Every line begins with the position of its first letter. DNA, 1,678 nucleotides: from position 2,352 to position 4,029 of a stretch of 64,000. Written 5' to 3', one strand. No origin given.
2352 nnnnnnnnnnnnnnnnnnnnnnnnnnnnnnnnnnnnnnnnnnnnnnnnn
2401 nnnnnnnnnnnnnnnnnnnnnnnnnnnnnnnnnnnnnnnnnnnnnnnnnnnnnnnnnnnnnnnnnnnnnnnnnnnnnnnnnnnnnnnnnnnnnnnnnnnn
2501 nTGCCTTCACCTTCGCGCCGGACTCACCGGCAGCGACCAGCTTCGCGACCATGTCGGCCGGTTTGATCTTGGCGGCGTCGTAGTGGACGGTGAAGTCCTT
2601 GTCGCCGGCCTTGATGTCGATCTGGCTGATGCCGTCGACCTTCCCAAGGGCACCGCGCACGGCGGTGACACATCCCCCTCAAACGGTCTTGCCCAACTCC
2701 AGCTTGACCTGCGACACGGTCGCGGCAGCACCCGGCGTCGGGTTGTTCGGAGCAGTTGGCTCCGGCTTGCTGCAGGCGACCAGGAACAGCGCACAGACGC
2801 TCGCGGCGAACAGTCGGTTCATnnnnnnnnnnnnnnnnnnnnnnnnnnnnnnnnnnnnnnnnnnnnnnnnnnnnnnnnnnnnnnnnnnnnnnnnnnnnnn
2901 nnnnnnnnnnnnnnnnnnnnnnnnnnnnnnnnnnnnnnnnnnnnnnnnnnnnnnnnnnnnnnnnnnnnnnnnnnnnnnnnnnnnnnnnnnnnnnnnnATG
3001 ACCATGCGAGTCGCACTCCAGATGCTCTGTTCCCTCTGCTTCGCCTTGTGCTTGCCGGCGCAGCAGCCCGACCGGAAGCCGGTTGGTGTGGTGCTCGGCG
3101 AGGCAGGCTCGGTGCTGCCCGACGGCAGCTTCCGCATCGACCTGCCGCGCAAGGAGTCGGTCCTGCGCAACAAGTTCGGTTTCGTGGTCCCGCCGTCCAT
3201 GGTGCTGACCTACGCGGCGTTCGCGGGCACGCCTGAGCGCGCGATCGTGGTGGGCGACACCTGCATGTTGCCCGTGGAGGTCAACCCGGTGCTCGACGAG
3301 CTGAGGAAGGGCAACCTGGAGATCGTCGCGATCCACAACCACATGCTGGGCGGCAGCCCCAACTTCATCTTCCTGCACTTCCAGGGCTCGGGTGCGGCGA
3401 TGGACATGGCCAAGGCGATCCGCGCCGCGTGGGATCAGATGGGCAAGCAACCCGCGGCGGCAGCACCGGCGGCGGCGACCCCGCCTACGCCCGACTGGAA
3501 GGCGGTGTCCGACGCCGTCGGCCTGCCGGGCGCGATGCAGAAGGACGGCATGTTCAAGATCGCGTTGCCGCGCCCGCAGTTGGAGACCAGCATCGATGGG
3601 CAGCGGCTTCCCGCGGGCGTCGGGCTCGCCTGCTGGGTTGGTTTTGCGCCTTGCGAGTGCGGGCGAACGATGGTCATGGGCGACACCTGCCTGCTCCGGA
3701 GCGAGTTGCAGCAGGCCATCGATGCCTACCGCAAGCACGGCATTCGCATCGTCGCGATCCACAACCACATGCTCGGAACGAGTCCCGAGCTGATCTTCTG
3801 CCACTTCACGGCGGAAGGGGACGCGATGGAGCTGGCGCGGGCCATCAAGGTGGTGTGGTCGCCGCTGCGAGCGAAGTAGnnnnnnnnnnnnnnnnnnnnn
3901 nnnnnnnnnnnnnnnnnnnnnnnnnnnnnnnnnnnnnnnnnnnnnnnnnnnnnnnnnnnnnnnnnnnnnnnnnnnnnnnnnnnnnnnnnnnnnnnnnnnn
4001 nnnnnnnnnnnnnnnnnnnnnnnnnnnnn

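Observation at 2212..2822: Two tandem HMA-domain lipoproteins with TGA in place of the first Cys of the CxxC metal site (candidate UGGC selenoproteins hidden from the ORF track)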

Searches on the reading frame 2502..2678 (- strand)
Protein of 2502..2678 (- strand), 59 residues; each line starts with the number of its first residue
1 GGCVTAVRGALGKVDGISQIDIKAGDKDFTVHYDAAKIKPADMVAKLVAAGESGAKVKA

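Call 57: list_cluster_members(proteins=[window:2502-2660:-, window:2215-2367:-, window:2682-2822:-, window:2389-2502:-])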
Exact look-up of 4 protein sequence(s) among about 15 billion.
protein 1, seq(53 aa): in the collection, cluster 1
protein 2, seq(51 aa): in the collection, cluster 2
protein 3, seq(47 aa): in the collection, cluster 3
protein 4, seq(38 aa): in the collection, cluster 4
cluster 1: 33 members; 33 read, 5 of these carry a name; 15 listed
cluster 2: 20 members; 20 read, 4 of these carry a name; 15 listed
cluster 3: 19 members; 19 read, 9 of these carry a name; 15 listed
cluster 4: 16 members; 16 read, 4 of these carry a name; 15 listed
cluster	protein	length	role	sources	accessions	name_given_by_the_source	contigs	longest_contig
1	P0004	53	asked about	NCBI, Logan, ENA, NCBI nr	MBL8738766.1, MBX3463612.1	MAG: hypothetical protein KF830_10600 [Planctomycetes bacterium] | hypothetical protein [Planctomycetota bacterium]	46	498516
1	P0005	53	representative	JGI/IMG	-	-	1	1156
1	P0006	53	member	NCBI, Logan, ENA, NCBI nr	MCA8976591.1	MAG: hypothetical protein KDC98_17855 [Planctomycetes bacterium] | hypothetical protein [Planctomycetota bacterium]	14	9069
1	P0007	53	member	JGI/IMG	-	copper chaperone CopZ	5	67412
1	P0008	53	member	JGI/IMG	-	copper chaperone CopZ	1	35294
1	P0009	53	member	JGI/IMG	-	copper chaperone CopZ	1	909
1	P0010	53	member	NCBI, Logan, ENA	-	-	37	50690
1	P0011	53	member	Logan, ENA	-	-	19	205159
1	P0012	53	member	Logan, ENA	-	-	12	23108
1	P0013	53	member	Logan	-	-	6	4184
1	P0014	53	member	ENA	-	-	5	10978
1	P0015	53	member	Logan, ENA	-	-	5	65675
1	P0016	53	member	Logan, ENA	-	-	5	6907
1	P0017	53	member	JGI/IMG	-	-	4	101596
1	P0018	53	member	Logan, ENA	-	-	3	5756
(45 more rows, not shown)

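Call 65: search_protein_representatives(protein=window:2502-2678:-)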
Query: 59 residues. Proteins with E-value up to 0.001 (for the whole library): 96; up to 1e-10: 5; up to 1e-30: 0. The best 96 are listed.
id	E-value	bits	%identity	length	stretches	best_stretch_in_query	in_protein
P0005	5.5e-24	98.5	98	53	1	7-59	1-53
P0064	4.4e-17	77.0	77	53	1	7-58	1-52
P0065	3.1e-16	74.3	29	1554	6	9-45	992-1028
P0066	3.6e-11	58.5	58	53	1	7-58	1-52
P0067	6.8e-11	57.7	56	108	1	2-58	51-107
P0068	1.2e-10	56.9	60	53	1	7-58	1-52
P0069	1.9e-10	56.3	59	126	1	3-58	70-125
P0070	2.1e-10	56.1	26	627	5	2-55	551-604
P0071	2.7e-10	55.8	24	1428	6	2-42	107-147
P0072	5.2e-10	54.9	30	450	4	2-47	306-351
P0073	4.3e-09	52.0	56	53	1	7-58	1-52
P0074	2.0e-08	49.9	56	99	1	2-58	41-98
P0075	2.5e-08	49.6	53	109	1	3-58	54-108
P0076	3.0e-08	49.4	23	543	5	2-51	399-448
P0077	3.8e-08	49.1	29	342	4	2-46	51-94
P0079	9.9e-08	47.8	51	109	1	2-58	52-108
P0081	3.7e-07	46.0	49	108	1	1-57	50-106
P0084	5.7e-07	45.4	49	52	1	8-56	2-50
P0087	8.9e-07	44.8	46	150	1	2-58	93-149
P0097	3.9e-06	42.8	44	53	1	7-58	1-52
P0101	5.7e-06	42.3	50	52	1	7-54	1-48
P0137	1.7e-04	37.7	50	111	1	2-45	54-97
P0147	4.5e-04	36.4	45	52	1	7-58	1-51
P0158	9.9e-04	35.3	41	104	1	2-52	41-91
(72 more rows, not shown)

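Call 67: find_encoding_contigs(protein=P0073, flank=3000, max_places=2)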
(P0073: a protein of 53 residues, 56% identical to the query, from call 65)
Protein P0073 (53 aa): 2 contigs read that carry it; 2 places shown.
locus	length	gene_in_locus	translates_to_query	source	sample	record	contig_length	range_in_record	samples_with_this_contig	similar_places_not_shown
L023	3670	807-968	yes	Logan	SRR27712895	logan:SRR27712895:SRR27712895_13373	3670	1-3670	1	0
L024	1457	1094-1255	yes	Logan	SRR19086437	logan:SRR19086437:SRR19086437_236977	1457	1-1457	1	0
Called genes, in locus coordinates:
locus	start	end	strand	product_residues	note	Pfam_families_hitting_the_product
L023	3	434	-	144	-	?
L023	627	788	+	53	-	-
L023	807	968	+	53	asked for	-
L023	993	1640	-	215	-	PF13532:2OG-FeII_Oxy_2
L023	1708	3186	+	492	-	PF13598:DUF4139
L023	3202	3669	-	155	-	?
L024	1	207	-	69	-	?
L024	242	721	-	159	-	PF07681:DoxX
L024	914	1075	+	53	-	-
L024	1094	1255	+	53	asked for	-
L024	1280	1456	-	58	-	?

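Call 68: find_encoding_contigs(protein=P0084, flank=5000, max_places=2)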
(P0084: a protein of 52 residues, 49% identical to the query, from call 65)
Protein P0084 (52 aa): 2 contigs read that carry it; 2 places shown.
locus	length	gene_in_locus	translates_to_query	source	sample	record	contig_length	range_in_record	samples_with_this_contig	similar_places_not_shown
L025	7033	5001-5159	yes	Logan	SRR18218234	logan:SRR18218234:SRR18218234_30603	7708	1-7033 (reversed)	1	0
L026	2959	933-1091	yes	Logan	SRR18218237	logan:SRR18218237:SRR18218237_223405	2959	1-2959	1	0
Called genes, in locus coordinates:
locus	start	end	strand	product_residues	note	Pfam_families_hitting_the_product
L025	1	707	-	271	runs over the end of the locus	-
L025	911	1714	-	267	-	PF00795:CN_hydrolase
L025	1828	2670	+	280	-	-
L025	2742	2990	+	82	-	-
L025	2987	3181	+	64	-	-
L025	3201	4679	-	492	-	PF02638:GHL10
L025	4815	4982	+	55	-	-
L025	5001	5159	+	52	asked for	PF00403:HMA (weak)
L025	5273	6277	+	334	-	-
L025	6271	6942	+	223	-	-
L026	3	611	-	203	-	?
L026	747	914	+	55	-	-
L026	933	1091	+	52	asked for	PF00403:HMA (weak)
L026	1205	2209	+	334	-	-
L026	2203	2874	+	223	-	-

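Call 69: find_encoding_contigs(protein=P0101, flank=5000, max_places=2)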
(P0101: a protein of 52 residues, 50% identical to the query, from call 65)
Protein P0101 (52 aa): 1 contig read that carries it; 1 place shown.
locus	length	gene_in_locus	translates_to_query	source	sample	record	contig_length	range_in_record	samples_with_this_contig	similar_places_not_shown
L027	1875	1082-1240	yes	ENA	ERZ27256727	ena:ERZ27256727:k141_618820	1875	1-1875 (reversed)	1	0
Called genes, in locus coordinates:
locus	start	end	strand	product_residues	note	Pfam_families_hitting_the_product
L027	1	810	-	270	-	?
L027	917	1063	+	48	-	-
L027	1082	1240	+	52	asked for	-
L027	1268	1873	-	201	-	?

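Call 70: find_encoding_contigs(protein=P0147, flank=5000, max_places=2)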
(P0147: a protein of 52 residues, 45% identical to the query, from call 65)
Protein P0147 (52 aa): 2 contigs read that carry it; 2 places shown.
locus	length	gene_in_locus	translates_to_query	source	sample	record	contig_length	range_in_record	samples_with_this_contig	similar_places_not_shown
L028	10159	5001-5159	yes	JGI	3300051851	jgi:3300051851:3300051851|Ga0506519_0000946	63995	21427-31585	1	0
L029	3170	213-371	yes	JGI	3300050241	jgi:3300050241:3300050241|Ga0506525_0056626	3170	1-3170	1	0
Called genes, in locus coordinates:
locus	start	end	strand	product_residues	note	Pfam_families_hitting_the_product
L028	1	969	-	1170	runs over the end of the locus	PF02811:PHP, PF07733:DNA_pol3_alpha, PF17657:DNA_pol3_finger, PF14579:HHH_6, PF01336:tRNA_anti-codon (weak)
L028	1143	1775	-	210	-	PF10694:DUF2500 (weak)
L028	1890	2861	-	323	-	-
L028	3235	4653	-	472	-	PF00817:IMS, PF21999:IMS_HHH_1, PF11799:IMS_C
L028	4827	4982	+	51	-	-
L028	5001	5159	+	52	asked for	PF00403:HMA (weak)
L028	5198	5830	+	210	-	PF00588:SpoU_methylase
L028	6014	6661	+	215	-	PF02085:Cytochrom_CIII (faint), PF14522:Cytochrome_C7 (weak), PF14537:Cytochrom_c3_2 (faint), PF22113:Mtrc-MtrF_II-IV_dom (weak), PF14522:Cytochrome_C7 (weak)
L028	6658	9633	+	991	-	PF12838:Fer4_7 (weak), PF13187:Fer4_9 (faint), PF13237:Fer4_10 (faint), PF13247:Fer4_11 (weak)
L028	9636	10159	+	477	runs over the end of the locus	PF03916:NrfD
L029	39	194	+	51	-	-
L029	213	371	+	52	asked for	PF00403:HMA (weak)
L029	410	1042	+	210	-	PF00588:SpoU_methylase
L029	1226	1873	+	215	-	PF02085:Cytochrom_CIII (faint), PF14522:Cytochrome_C7 (weak), PF14537:Cytochrom_c3_2 (faint), PF22113:Mtrc-MtrF_II-IV_dom (weak), PF14522:Cytochrome_C7 (weak)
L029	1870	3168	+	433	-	?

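Call 71: find_encoding_contigs(protein=P0097, flank=5000, max_places=2)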
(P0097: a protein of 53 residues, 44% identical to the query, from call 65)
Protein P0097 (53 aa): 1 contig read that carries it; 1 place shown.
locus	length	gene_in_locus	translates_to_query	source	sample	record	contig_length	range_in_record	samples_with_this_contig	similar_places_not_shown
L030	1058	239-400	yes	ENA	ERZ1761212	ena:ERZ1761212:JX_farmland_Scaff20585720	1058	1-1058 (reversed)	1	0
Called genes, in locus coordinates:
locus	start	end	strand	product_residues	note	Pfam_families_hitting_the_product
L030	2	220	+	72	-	?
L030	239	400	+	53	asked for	-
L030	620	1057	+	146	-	?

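Call 75: find_encoding_contigs(protein=P0074, flank=5000, max_places=2)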
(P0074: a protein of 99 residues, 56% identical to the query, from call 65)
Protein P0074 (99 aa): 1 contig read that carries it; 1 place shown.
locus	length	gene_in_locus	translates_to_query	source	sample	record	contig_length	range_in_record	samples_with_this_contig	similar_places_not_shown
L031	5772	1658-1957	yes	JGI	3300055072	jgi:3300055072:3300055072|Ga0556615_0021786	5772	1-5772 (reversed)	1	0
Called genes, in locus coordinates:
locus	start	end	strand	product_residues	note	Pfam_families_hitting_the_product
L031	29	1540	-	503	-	PF02638:GHL10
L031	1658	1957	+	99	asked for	PF00403:HMA (weak)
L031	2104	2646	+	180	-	PF10604:Polyketide_cyc2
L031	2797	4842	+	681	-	PF03190:Thioredox_DsbH, PF13899:Thioredoxin_7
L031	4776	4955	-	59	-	-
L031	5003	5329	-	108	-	-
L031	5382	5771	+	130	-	?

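Call 76: find_encoding_contigs(protein=P0079, flank=5000, max_places=2)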
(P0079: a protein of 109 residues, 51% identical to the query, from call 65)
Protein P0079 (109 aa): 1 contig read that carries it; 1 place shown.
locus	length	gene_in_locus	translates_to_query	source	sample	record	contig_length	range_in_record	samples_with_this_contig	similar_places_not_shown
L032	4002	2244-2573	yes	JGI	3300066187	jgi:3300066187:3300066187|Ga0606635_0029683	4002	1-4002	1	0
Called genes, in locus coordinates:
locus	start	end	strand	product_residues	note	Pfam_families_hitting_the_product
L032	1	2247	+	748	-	?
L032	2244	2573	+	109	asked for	PF00403:HMA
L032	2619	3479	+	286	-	PF11172:DUF2959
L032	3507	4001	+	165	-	?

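Call 77: find_encoding_contigs(protein=P0081, flank=5000, max_places=2)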
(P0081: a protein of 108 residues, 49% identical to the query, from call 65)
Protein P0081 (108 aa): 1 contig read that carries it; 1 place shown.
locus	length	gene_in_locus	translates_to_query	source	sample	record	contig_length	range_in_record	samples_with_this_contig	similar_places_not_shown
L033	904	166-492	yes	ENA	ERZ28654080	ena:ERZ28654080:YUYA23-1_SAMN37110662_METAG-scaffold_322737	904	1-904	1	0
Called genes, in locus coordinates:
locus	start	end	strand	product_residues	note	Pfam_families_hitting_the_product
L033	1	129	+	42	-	?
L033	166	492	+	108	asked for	PF00403:HMA (faint)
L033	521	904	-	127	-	?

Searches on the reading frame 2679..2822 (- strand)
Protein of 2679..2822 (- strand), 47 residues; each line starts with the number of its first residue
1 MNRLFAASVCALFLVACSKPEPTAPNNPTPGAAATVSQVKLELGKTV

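Call 96: find_encoding_contigs(protein=window:2679-2822:-, flank=1000, max_places=10)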
Protein window:2679-2822:- (47 aa): 23 contigs read that carry it; 10 places shown.
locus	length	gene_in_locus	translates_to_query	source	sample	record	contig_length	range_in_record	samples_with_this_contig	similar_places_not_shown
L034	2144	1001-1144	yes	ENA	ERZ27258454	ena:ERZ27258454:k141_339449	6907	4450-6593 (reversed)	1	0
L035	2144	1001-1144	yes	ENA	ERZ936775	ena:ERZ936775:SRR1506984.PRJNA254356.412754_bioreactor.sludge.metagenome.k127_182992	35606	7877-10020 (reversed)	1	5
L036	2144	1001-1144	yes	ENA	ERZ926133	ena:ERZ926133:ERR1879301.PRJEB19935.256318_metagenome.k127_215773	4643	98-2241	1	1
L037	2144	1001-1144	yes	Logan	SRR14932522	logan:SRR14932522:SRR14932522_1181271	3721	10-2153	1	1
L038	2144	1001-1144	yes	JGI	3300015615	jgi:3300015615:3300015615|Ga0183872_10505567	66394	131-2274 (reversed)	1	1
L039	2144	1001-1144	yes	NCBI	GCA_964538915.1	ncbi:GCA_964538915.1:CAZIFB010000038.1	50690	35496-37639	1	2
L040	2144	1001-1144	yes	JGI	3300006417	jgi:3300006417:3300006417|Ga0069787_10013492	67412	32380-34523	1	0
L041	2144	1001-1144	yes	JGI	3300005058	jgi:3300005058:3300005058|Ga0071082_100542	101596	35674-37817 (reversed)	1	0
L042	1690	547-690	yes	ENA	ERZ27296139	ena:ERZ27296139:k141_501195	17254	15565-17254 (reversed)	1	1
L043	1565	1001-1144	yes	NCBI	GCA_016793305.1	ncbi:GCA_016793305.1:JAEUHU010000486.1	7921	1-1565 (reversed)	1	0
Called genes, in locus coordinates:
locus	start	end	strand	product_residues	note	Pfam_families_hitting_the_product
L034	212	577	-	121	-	PF07485:DUF1529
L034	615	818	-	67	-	-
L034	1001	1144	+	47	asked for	-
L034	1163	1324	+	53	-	-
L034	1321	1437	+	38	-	-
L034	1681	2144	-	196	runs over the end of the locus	PF04542:Sigma70_r2, PF08281:Sigma70_r4_2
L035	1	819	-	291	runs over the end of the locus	PF07485:DUF1529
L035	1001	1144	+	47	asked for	-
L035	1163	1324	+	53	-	-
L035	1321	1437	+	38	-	-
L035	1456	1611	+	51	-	-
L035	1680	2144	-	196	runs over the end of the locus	PF04542:Sigma70_r2, PF08281:Sigma70_r4_2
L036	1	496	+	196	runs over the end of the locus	?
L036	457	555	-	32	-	-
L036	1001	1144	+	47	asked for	-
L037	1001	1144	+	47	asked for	-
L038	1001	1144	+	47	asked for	-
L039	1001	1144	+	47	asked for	-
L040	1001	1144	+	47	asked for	-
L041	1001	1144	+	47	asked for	-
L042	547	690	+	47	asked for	-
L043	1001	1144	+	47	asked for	-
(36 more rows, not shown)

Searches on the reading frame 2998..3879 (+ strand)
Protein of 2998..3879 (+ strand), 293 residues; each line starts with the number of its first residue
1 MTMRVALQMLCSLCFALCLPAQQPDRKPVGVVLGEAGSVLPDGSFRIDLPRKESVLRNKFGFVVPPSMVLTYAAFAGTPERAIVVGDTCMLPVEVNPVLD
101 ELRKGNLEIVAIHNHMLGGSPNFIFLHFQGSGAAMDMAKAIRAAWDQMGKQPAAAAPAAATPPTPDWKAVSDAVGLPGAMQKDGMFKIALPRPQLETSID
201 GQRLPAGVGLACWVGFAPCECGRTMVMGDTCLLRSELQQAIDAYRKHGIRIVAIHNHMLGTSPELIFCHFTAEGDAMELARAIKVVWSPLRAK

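Call 43: search_protein_families(library=pfam, proteins=[window:2998-3879:+], max_evalue=0.00001)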
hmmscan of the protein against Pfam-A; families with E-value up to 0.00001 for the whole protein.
window:2998-3879:+ (293 aa): 1 family
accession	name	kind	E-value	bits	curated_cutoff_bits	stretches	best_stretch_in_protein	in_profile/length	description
PF07485.16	DUF1529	-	4.1e-63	211.1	25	2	169-285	2-117/121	Domain of Unknown Function (DUF1259)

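Call 93: search_protein_families(library=ncbifam, proteins=[window:2998-3879:+], max_evalue=0.001)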
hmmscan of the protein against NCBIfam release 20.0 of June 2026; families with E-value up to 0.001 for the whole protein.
window:2998-3879:+ (293 aa): 0 families
